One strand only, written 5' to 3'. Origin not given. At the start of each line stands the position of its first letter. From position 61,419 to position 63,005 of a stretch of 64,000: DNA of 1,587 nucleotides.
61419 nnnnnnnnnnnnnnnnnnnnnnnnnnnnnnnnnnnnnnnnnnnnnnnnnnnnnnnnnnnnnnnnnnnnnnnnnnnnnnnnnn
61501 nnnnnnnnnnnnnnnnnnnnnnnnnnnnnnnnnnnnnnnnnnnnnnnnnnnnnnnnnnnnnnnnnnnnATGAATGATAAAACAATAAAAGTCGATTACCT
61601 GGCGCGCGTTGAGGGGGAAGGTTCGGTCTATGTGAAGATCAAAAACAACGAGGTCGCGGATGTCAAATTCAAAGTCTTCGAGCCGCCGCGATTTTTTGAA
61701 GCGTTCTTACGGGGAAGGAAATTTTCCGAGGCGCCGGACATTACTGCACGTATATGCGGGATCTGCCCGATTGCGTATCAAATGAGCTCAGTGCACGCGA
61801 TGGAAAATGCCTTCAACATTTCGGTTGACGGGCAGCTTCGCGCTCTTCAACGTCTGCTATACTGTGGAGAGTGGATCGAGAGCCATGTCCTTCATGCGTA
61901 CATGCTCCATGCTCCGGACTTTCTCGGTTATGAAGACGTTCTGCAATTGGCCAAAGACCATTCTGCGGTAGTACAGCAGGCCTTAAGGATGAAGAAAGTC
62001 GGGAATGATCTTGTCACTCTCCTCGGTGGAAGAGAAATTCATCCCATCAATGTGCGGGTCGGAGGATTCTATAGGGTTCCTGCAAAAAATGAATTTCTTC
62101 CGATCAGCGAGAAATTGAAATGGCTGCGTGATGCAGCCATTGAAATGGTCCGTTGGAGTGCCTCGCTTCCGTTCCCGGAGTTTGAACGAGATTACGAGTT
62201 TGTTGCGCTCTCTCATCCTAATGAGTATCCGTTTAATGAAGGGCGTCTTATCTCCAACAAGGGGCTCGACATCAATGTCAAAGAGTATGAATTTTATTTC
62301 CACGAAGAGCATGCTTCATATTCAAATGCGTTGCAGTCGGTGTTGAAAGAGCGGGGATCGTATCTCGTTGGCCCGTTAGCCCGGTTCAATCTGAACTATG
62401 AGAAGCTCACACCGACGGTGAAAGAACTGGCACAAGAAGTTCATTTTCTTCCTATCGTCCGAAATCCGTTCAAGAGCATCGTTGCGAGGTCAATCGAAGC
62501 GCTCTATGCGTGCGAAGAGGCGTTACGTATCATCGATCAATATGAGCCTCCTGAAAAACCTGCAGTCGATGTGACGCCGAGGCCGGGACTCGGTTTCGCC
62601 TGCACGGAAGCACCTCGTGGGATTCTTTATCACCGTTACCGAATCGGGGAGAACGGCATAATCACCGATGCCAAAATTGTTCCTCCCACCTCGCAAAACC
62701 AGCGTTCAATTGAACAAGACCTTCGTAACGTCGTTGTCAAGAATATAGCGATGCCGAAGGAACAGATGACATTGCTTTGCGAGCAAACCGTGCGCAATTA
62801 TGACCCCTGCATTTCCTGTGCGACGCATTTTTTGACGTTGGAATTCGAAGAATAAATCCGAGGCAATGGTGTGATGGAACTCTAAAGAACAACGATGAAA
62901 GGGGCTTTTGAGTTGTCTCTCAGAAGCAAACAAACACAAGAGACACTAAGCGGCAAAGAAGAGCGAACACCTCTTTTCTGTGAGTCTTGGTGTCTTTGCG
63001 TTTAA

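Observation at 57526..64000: Group-3b-like NiFe hydrogenase cluster (hydB, hydG, hydD, hydA) with an inserted cNMP-binding gene, a YbaK-like gene and rubrerythrin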

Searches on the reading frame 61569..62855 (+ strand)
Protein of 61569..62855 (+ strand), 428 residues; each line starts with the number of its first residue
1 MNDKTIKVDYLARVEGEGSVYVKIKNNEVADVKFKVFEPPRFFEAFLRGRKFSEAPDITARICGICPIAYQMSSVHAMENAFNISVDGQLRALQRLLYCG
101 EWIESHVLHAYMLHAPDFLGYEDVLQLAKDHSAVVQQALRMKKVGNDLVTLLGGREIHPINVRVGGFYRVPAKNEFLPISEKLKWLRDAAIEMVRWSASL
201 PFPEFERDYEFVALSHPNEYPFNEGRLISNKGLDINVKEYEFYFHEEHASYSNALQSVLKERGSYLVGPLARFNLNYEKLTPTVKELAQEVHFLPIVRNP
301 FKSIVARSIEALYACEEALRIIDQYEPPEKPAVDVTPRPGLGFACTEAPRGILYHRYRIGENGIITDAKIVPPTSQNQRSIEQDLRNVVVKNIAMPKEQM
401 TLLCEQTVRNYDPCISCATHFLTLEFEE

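Call 3: search_protein_families(library=pfam, proteins=[window:61569-62855:+], max_evalue=0.01)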
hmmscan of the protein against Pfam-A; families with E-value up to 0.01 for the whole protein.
window:61569-62855:+ (428 aa): 1 family
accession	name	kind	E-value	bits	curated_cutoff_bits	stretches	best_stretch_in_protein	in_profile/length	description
PF00374.24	NiFeSe_Hases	-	2.1e-32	113.2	25.8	2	41-130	1-90/508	Nickel-dependent hydrogenase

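Call 7: search_protein_families(library=ncbifam, proteins=[window:61569-62855:+], max_evalue=0.001)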
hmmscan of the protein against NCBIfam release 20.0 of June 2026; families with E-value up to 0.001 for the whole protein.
window:61569-62855:+ (428 aa): 9 families
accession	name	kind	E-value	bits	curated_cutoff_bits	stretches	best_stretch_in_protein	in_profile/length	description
NF040828.1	sulfhyd_ShyA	equivalog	1.9e-85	287.3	700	1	6-423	3-414/415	NAD(P)-dependent hydrogenase/sulfhydrogenase 2 subunit alpha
NF040832.1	sulfhyd_HydA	equivalog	3.4e-74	250.5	880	1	6-422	5-424/426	NADPH-dependent hydrogenase/sulfhydrogenase 1 subunit alpha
NF041785.2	VhuA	equivalog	7.5e-43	146.6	800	2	6-169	4-174/418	F420-non-reducing hydrogenase Vhu subunit A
NF033181.1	NiFeSe_hydrog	equivalog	8.4e-43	147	600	2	4-127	2-124/507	nickel-dependent hydrogenase large subunit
TIGR03295.1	frhA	equivalog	4e-42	144.6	392.5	2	4-194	3-189/412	coenzyme F420 hydrogenase subunit alpha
NF045518.1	H2_NiFeSe_large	exception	1.5e-40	139.4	780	2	5-188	3-200/485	NiFeSe hydrogenase large subunit HysA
NF007778.0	PRK10467.1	equivalog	2.2e-20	72.5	969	2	4-127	3-125/567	hydrogenase 2 large subunit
NF007550.0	PRK10170.1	equivalog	4.8e-18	64.9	1101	2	5-135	18-148/597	Ni/Fe-hydrogenase large subunit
NF041786.2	VhuU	equivalog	2.8e-05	23.8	70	1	403-422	10-29/45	F420-non-reducing hydrogenase selenoprotein subunit VhuU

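Call 18: search_solved_structures(query=window:61569-62855:+, max_evalue=0.001)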
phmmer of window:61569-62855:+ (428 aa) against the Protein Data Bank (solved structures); distinct sequences matched with E-value up to 0.001: 70 (the best 60 are shown).
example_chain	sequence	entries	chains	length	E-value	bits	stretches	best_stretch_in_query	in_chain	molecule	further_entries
5yxy_A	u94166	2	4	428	5.9e-67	229.9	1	6-422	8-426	Cytosolic NiFe-hydrogenase, alpha subunit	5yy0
9nez_D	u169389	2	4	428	2.8e-66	227.6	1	6-423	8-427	Sulfhydrogenase 1 subunit alpha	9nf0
9e15_B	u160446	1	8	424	1.4e-65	225.3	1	6-420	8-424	Sulfhydrogenase 1 subunit alpha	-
9e1j_B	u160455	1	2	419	1.5e-65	225.2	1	6-420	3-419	Sulfhydrogenase 1 subunit alpha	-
5odc_F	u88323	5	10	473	8.4e-56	193.1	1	6-423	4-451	Methyl-viologen reducing hydrogenase subunit A | Methyl-viologen reducing hydrogenase, subunit A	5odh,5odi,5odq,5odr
7t2r_D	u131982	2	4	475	8.9e-44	153.5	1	7-421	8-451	NiFe hydrogenase large subunit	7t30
9sw2_F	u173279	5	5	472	6.6e-42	147.3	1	8-423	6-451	F420-non-reducing hydrogenase subunit A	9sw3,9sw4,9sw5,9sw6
5xf9_D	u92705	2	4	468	8.4e-36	127.2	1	5-420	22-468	NAD-reducing hydrogenase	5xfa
9sfi_g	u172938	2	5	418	1.1e-35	126.8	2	6-171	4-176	Coenzyme F420-reducing hydrogenase, alpha subunit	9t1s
5jsu_B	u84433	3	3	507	1.3e-31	113.4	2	4-189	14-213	Periplasmic [NiFeSe] hydrogenase, large subunit, selenocysteine-containing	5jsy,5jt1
5jsh_B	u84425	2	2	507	4.1e-30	108.5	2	4-189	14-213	Periplasmic [NiFeSe] hydrogenase, large subunit, selenocysteine-containing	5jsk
6z8m_B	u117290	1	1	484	1.4e-29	106.8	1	4-189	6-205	Periplasmic [NiFeSe] hydrogenase, large subunit, selenocysteine-containing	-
6ruc_B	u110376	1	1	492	1.5e-29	106.6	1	4-189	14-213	Periplasmic [NiFeSe] hydrogenase, large subunit, selenocysteine-containing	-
6z8o_B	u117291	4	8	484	3.6e-29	105.4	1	4-189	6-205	Periplasmic [NiFeSe] hydrogenase, large subunit, selenocysteine-containing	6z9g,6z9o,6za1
6rtp_B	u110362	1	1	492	3.8e-29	105.3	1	4-189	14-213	Periplasmic [NiFeSe] hydrogenase, large subunit, selenocysteine-containing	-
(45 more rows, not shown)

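Call 40: find_related_loci(query=window:61569-62855:+, collection=metagenome_contigs, flank=8000)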
Query window:61569-62855:+ (428 aa) in metagenome_contigs; peptide patterns used: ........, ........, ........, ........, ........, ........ (x = any residue, [..] = any of these).
179 stretches matched a pattern; 135 encode a relative of the query (tblastn E <= 1e-3); the best 80 are kept; 80 distinct loci.
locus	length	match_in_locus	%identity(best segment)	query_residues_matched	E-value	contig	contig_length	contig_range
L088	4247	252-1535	90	1-428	0e+0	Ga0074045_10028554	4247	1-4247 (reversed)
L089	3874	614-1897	90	1-428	0e+0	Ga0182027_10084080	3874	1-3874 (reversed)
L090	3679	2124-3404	90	1-427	0e+0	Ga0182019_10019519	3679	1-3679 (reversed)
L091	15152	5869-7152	87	1-428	0e+0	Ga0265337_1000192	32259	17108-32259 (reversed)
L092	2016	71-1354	86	1-428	0e+0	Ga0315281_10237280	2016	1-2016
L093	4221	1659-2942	85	1-428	0e+0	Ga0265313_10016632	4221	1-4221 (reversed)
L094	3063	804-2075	79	1-424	0e+0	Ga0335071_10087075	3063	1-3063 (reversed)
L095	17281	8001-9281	69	1-427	0e+0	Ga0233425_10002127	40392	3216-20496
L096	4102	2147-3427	68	1-427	0e+0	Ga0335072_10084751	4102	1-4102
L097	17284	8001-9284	68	1-428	0e+0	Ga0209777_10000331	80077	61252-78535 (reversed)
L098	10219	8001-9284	67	1-428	0e+0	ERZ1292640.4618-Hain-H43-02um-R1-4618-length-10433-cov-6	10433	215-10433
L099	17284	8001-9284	66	1-428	0e+0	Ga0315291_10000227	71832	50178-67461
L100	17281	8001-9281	67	1-427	0e+0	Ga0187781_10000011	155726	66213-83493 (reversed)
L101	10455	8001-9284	66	1-428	0e+0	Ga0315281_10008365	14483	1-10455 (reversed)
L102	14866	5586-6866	67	1-427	0e+0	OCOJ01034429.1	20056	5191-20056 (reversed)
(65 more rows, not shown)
